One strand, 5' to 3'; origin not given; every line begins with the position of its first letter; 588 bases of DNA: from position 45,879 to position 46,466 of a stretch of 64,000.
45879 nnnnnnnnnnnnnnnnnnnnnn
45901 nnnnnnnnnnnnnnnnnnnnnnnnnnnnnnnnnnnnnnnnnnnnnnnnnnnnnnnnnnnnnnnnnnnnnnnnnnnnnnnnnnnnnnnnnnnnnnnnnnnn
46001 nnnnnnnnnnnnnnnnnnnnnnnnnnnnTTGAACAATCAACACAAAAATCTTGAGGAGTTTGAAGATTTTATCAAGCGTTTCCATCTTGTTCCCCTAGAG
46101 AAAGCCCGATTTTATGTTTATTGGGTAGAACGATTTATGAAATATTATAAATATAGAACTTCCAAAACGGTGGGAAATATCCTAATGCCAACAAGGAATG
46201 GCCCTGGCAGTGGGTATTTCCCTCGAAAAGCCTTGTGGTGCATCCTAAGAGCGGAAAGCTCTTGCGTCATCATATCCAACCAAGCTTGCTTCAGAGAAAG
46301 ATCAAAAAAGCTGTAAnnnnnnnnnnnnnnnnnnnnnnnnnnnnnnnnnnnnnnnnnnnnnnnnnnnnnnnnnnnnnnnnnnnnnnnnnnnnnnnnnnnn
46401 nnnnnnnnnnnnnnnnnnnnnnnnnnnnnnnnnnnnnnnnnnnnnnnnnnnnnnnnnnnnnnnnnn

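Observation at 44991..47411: Cassette cargo of unknown function: 285-aa high-GC protein and zinc-ribbon–DUF4145 protein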

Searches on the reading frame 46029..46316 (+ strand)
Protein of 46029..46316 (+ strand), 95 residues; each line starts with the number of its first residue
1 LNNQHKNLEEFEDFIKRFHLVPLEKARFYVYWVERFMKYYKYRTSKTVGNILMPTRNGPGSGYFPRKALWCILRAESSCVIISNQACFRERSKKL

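Call 4: search_protein_families(library=pfam, proteins=[window:46029-46316:+], max_evalue=0.1)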
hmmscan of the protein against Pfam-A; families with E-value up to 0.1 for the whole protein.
window:46029-46316:+ (95 aa): 0 families

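Call 14: search_protein_families(library=ncbifam, proteins=[window:46029-46316:+], max_evalue=1)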
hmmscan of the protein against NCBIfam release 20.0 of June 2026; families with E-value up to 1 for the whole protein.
window:46029-46316:+ (95 aa): 0 families
